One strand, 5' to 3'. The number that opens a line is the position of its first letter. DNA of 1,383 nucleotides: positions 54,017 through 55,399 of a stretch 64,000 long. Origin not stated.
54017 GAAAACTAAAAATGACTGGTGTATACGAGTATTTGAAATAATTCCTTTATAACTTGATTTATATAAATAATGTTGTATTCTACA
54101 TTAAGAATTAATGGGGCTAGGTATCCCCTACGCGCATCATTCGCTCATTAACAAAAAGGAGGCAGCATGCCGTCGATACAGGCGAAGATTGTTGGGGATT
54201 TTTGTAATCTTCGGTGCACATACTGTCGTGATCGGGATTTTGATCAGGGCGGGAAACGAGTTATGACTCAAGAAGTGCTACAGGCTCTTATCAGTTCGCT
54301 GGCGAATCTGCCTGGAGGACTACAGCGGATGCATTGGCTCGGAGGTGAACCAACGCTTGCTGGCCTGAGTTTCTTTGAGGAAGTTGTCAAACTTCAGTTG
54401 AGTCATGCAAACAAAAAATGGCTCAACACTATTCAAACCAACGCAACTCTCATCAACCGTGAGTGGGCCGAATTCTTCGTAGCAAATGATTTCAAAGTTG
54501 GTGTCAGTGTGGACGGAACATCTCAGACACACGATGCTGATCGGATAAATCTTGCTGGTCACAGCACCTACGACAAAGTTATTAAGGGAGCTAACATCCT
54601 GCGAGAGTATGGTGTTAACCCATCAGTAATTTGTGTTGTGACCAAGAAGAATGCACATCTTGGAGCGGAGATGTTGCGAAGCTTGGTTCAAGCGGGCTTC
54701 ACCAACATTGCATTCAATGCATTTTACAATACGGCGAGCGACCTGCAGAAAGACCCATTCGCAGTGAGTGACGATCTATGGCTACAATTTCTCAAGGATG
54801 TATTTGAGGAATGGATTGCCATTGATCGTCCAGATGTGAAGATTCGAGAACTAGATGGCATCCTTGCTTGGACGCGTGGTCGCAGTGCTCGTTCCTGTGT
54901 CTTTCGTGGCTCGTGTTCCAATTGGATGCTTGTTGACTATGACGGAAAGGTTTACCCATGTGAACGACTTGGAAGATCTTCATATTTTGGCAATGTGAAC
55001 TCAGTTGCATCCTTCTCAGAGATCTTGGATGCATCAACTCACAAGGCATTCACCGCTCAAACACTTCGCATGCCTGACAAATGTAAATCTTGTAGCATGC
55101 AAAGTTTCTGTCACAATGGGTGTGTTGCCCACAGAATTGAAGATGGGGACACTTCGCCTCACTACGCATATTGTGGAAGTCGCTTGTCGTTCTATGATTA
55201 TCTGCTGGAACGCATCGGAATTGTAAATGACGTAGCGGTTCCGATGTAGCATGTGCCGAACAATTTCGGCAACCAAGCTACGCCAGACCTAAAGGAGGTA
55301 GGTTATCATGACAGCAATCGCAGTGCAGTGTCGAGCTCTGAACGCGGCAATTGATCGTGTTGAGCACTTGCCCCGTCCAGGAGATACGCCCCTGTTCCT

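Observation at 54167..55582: Radical-SAM/SPASM maturase plus a 72-aa peptide built from nine Y-x-D/E triplets: a candidate new RiPP locus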

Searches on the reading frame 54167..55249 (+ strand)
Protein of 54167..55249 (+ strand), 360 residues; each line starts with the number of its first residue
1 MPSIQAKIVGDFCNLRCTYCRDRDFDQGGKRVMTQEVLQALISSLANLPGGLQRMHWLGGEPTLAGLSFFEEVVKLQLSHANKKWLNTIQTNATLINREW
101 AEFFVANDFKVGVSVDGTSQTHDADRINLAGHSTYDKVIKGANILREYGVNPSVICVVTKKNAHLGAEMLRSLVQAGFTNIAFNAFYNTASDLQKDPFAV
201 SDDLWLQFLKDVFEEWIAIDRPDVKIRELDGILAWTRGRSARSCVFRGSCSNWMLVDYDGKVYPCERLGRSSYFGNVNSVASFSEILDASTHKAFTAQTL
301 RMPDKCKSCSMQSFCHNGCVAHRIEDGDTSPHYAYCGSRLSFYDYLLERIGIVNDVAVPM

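Call 3: search_protein_families(library=pfam, proteins=[window:54167-55249:+], max_evalue=0.1)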
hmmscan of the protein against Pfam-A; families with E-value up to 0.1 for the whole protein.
window:54167-55249:+ (360 aa): 3 families
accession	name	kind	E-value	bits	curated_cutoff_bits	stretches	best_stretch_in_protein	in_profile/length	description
PF04055.27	Radical_SAM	-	1.5e-18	68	29.5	1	8-157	2-150/166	Radical SAM superfamily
PF13186.11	SPASM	-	2.6e-08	34.5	21.5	1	251-309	5-66/67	Iron-sulfur cluster-binding domain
PF13353.11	Fer4_12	-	1.3e-05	26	22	1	13-125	15-123/137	4Fe-4S single cluster domain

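Call 4: search_protein_families(library=ncbifam, proteins=[window:54167-55249:+], max_evalue=0.1)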
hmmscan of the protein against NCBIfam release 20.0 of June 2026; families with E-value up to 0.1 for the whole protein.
window:54167-55249:+ (360 aa): 76 families (the best 25 are shown)
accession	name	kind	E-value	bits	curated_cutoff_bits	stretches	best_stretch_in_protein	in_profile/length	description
TIGR03942.1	sulfatase_rSAM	equivalog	2e-80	270.6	349.45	1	4-351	2-358/363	anaerobic sulfatase maturase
NF010321.0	PRK13758.1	equivalog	4.1e-57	194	441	1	7-353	9-365/370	anaerobic sulfatase-maturase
NF041298.1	rSAM_mat_DynA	equivalog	2.1e-56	191.4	450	1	12-350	10-353/356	dynobactin maturation radical SAM/SPASM protein DynA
NF010308.0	PRK13745.1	equivalog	8.7e-47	159.9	484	1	4-336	15-371/412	anaerobic sulfatase-maturation protein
NF047865.1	rSAM_PapB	equivalog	6.8e-42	143.9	340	1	9-322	9-319/330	PapB family radical SAM/SPASM ranthipeptide maturase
NF041300.1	rSAM_mat_DarW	exception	5.5e-41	140.8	650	1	12-323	50-370/415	radical SAM/SPASM peptide maturase DarW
NF041718.1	rSAM_phane_AMC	equivalog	1.3e-38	133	425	1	12-323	15-331/362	cyclophane-forming radical SAM peptide maturase AmcB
NF038005.1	rSAM_mat_DarE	equivalog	2.8e-36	125.2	650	1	12-333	83-414/432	darobactin maturation radical SAM/SPASM protein DarE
TIGR04083.1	rSAM_pep_methan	hypoth_equivalog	8.8e-32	110.4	300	1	13-328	10-319/376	TIGR04083 family peptide-modifying radical SAM enzyme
TIGR04261.1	rSAM_GlyRichRpt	subfamily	9.4e-32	110.4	310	1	11-240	5-240/363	cyclophane-forming radical SAM/SPASM peptide maturase GrrM/OscB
TIGR03978.1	rSAM_paired_1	equivalog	2.4e-31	109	370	1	13-350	93-451/466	His-Xaa-Ser system radical SAM maturase HxsB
NF041707.1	rSAM_YhhB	equivalog_domain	9.8e-31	107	445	1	12-340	11-355/369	cyclophane-forming radical SAM/SPASM peptide maturase YhhB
TIGR04269.1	SAM_SPASM_FxsB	subfamily_domain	4.6e-28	98.3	370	1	12-336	11-351/363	FxsB family cyclophane-forming radical SAM/SPASM peptide maturase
TIGR04163.1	rSAM_cobopep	equivalog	5.8e-27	94.5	375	1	11-338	72-407/428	peptide-modifying radical SAM enzyme CbpB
TIGR04064.1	rSAM_nif11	equivalog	5.7e-26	91.2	518.7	1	8-336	83-419/459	nif11-like peptide radical SAM maturase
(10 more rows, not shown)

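Call 6: find_homologous_proteins(query=window:54167-55249:+)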
Query window:54167-55249:+ (360 aa): 312 proteins with E <= 0.001 among 2445 candidates; the best 120 are listed.
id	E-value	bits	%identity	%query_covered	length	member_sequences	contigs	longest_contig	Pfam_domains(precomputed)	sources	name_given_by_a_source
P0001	2.3e-248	841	100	100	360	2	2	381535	PF13186.12,PF04055.28,PF13353.12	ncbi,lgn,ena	-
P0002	1.7e-206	703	81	100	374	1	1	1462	PF13186.12,PF04055.28,PF13353.12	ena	-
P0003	2.5e-199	680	78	99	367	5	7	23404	PF13186.12,PF04055.28,PF13353.12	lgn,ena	-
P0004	1.3e-193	661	77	98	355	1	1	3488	PF13186.12,PF04055.28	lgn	-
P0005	1.4e-192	658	75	100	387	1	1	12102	PF13186.12,PF04055.28,PF13353.12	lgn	-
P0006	1.7e-192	657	75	99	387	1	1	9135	PF13186.12,PF04055.28,PF13353.12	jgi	jgi:uncharacterized protein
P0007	3.1e-192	656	75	100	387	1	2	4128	PF13186.12,PF04055.28,PF13353.12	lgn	-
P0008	1.1e-191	655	75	100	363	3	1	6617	PF13186.12,PF04055.28,PF13353.12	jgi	-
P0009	1.1e-191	655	75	100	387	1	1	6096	PF13186.12,PF04055.28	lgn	-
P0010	1.5e-191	654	77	98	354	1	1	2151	PF13186.12,PF04055.28,PF13353.12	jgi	jgi:uncharacterized protein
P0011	4.4e-191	653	77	97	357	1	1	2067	PF13186.12,PF04055.28,PF13353.12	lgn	-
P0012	1.5e-189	648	74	100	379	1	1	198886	PF13186.12,PF04055.28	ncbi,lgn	-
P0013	2.6e-189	647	77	97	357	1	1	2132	PF13186.12,PF04055.28,PF13353.12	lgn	-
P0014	2.1e-188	644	75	100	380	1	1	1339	PF04055.28,PF13353.12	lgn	-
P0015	2.3e-188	644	74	100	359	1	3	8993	PF13186.12,PF04055.28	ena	-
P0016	6.8e-188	642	74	100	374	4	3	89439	PF13186.12,PF04055.28,PF13353.12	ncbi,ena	-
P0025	9.3e-183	625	74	98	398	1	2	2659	PF13186.12,PF04055.28,PF13353.12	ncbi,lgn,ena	-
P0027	1.2e-180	618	71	96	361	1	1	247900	PF13186.12,PF04055.28,PF13353.12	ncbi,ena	-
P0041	2.5e-157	542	63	99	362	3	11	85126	PF13186.12,PF04055.28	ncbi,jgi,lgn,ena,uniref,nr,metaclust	ncbi:MAG: hypothetical protein A2941_00385 [Candidatus Yanofskybacteria bacterium RIFCSPLOWO2_01_FUL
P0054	2.1e-119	417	48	97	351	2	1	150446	PF13186.12,PF04055.28,PF13353.12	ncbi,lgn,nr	ncbi:MAG: radical SAM protein [bacterium]|nr:radical SAM protein [bacterium]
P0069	8.1e-115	402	49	97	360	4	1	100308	PF04055.28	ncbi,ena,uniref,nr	ncbi:MAG: hypothetical protein A3D51_02315 [Candidatus Yonathbacteria bacterium RIFCSPHIGHO2_02_FULL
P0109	2.3e-66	242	36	96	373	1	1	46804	PF04055.28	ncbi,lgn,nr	ncbi:radical SAM protein [Candidatus Wolfebacteria bacterium]|nr:radical SAM protein [Candidatus Wol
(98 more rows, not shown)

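Call 9: find_related_loci(query=window:54167-55249:+, collection=genome_contigs, flank=4000)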
Query window:54167-55249:+ (360 aa) in genome_contigs; peptide patterns used: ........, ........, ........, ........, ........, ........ (x = any residue, [..] = any of these).
52 stretches matched a pattern; 17 encode a relative of the query (tblastn E <= 1e-3); 17 distinct loci.
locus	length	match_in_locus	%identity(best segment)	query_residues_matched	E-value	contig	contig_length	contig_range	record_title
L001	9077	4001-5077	74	1-359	0e+0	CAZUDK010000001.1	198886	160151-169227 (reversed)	MAG TPA_asm: uncultured Candidatus Saccharibacteria bacterium isolate SRP263527_co2_167 genome assembly, contig: NODE_28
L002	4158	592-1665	72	1-359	0e+0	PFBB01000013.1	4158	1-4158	MAG: Candidatus Harrisonbacteria bacterium CG10_big_fil_rev_8_21_14_0_10_44_23 CG10_8_21_14_0.10_scaffold_28515_c, whole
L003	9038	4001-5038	71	1-346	0e+0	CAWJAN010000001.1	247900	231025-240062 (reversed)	MAG: uncultured bacterium isolate MFD06435.bin.1.80 genome assembly, contig: contig_112192, whole genome shotgun sequenc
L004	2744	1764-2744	72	1-327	2e-179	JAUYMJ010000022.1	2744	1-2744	MAG: bacterium isolate C24_metabat.bin.81 C24_k141_28224, whole genome shotgun sequence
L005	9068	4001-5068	63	1-357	2e-162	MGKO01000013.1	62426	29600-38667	MAG: Candidatus Yanofskybacteria bacterium RIFCSPLOWO2_01_FULL_49_17 rifcsplowo2_01_scaffold_4036, whole genome shotgun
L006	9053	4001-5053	50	1-351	9e-132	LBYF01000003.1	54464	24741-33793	MAG: Parcubacteria group bacterium GW2011_GWA2_40_14 UT81_C0003, whole genome shotgun sequence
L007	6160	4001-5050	49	1-350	3e-126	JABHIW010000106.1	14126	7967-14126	MAG: Candidatus Scalindua sp. isolate SI037_bin72 k141_2990705, whole genome shotgun sequence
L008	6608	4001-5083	48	1-357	8e-125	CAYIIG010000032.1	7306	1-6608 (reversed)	MAG TPA_asm: uncultured Candidatus Saccharibacteria bacterium isolate ERP119705_co20_252 genome assembly, contig: NODE_1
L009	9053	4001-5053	50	1-351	9e-123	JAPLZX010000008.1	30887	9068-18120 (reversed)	MAG: Candidatus Zambryskiibacteriota bacterium isolate LacPavin_0419_WC90_MAG_35_8 LacPavin_0419_WC90_scaffold_928784, w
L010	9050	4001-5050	49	1-350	3e-120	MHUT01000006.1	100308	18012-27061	MAG: Candidatus Yonathbacteria bacterium RIFCSPHIGHO2_02_FULL_44_14 rifcsphigho2_02_scaffold_153, whole genome shotgun s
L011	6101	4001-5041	47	4-350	6e-120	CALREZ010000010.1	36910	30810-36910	MAG: Candidatus Nomurabacteria bacterium isolate Ike-200m-9 genome assembly, contig: Ike-200-c576, whole genome shotgun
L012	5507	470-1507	47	1-346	2e-116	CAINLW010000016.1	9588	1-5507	uncultured bacterium isolate MJ-time_bin-8470 genome assembly, contig: bin-8470:16/64, whole genome shotgun sequence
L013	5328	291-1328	47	1-346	2e-116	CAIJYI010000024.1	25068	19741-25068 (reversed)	uncultured bacterium isolate KR_bin-0332 genome assembly, contig: bin-0332:24/45, whole genome shotgun sequence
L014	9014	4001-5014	27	2-326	2e-25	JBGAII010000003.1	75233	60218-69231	MAG: Rubrivivax sp. isolate MAG_MBR_H125.99 MBRH125-99_opera_contig_1355, whole genome shotgun sequence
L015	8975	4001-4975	28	13-323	9e-23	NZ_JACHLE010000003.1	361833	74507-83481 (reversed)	Chryseobacterium defluvii strain S00151 Ga0436318_03, whole genome shotgun sequence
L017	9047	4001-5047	35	7-353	2e-65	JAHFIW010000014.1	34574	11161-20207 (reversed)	MAG: bacterium isolate nzgw371 NODE_1625_length_34575_cov_4.262031, whole genome shotgun sequence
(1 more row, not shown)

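Call 31: search_solved_structures(query=window:54167-55249:+, max_evalue=0.001, show_alignments=2)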
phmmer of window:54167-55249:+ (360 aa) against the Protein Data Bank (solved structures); distinct sequences matched with E-value up to 0.001: 4.
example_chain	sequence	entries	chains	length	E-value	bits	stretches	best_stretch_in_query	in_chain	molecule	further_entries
4k37_A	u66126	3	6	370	1.2e-51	179.1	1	6-355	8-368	Anaerobic sulfatase-maturating enzyme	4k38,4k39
4k36_A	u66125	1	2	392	1.2e-51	179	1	6-355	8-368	Anaerobic sulfatase-maturating enzyme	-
5wgg_A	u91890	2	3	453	2.7e-15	59.5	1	11-323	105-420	Radical SAM domain protein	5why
9gm3_A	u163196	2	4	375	5.3e-14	55.3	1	10-342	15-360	ChlB radical SAM domain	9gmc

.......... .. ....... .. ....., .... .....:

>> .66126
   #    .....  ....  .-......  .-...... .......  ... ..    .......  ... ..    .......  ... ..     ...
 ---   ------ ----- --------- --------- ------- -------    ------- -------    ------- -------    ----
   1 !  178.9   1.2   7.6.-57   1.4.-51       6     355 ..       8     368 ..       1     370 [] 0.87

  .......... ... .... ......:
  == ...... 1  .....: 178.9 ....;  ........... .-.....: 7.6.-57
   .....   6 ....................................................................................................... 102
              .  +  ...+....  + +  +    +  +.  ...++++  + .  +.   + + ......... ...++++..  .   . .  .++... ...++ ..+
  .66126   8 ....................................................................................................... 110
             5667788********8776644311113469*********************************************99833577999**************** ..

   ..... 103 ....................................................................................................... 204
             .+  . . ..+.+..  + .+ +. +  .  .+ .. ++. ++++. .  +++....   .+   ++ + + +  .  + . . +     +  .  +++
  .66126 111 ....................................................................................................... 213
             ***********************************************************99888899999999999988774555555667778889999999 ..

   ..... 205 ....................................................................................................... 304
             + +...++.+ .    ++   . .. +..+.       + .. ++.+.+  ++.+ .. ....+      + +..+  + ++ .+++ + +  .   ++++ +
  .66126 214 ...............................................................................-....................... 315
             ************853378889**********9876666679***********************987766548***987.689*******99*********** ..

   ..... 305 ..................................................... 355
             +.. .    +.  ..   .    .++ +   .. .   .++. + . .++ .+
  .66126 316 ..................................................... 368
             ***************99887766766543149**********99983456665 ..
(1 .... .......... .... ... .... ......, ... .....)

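Call 32: find_related_loci(query=A2, collection=metagenome_contigs, flank=3500)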
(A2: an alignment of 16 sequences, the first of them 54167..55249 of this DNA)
Query A2 (360 aa) in metagenome_contigs; peptide patterns used: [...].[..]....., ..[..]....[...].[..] (x = any residue, [..] = any of these).
600 stretches matched a pattern (row limit reached: there are more); 402 encode a relative of the query (tblastn E <= 1e-3); the best 80 are kept; 80 distinct loci.
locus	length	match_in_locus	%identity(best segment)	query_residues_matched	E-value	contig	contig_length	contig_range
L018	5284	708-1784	75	1-359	0e+0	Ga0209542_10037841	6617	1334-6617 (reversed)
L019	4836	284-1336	77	1-351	0e+0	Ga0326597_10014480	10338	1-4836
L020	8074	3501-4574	74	1-359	0e+0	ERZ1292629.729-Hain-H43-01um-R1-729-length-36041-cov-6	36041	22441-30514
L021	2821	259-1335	74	1-359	0e+0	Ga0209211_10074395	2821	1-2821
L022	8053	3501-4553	73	1-351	0e+0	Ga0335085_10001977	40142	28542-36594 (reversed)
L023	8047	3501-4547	75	1-350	0e+0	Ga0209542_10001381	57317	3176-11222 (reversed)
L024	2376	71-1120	74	1-351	0e+0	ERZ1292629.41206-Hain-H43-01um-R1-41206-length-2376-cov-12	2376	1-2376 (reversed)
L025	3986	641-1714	72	1-359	0e+0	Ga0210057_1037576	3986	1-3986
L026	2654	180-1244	71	1-356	0e+0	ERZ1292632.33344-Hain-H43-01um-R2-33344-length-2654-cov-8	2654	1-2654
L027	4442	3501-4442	74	1-314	1e-167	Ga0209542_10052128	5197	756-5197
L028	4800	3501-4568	63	1-357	7e-163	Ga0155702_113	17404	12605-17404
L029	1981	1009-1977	61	1-323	6e-159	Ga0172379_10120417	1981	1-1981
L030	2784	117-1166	51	1-350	5e-138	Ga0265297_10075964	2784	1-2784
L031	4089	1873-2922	51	1-350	2e-134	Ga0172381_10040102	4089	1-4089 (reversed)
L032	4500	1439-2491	50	1-351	4e-133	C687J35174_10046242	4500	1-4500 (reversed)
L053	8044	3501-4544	39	7-351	1e-76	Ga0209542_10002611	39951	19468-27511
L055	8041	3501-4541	35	3-351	7e-76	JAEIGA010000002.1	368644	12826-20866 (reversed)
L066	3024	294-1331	38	7-349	5e-71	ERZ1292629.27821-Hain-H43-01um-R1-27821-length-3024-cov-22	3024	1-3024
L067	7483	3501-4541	38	7-350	3e-70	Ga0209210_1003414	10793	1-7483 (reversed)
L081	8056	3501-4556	34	7-356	2e-67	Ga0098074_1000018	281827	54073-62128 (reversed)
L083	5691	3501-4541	36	7-350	2e-67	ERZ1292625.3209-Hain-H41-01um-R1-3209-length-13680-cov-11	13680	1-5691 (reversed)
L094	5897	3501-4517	33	3-343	2e-66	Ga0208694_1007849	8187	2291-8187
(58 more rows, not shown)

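Call 34: list_cluster_members(proteins=[P0001, P0012, P0016, P0027, P0041, P0054, P0069, P0109, P0121, P0025])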
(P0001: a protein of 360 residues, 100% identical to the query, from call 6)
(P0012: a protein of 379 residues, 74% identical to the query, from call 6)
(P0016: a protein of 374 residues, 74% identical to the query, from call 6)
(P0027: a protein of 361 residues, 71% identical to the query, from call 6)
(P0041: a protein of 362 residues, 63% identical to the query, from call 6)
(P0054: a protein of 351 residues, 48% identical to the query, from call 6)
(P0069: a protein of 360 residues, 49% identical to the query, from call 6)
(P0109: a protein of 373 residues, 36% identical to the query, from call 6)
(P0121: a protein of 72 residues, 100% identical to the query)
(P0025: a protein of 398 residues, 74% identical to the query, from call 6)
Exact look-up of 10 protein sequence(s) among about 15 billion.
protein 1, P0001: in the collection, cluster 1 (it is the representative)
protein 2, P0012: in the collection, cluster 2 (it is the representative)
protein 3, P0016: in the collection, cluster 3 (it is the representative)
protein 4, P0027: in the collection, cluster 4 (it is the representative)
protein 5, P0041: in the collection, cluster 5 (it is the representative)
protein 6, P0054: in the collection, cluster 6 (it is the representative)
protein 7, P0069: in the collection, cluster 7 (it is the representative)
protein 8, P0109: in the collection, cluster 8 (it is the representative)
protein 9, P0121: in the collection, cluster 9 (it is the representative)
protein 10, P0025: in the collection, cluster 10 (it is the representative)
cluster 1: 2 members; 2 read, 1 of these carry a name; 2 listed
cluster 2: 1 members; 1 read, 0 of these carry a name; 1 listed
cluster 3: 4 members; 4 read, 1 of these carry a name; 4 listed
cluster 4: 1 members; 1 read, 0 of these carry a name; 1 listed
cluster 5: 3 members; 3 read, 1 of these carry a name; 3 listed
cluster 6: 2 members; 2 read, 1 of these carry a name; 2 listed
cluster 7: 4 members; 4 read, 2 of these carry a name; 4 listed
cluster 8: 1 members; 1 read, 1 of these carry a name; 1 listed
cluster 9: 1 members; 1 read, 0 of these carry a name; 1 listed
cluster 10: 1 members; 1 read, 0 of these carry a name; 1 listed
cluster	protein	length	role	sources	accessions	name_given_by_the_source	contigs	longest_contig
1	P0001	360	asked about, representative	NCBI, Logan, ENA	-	-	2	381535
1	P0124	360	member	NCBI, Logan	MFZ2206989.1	MAG: radical SAM protein [Microgenomates group bacterium]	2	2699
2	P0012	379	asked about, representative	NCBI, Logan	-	-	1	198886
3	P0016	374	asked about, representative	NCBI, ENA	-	-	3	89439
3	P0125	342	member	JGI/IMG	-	uncharacterized protein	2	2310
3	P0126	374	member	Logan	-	-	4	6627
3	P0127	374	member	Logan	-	-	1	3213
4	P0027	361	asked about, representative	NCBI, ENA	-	-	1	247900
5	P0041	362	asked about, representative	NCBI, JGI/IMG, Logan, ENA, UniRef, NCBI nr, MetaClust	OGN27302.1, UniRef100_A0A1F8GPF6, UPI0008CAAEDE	MAG: hypothetical protein A2941_00385 [Candidatus Yanofskybacteria bacterium ... | Radical SAM core domain-containing protein n=1 Tax=Candidatus Yanofskybacteria bacterium ... | status=active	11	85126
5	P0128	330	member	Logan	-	-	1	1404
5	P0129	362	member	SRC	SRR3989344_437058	-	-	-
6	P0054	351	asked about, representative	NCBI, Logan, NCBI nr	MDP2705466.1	MAG: radical SAM protein [bacterium] | radical SAM protein [bacterium]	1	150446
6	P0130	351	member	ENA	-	-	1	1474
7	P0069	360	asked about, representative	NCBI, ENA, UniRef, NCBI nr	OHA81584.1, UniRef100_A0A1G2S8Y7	MAG: hypothetical protein A3D51_02315 [Candidatus Yonathbacteria bacterium ... | Radical SAM core domain-containing protein n=1 Tax=Candidatus Yonathbacteria bacterium ...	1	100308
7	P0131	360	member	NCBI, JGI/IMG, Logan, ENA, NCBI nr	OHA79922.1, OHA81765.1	MAG: hypothetical protein A2747_01740 [Candidatus Yonathbacteria bacterium ...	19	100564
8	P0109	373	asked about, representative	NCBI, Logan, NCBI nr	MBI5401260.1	radical SAM protein [Candidatus Wolfebacteria bacterium]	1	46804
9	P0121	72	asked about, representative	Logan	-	-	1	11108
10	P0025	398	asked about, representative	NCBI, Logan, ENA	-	-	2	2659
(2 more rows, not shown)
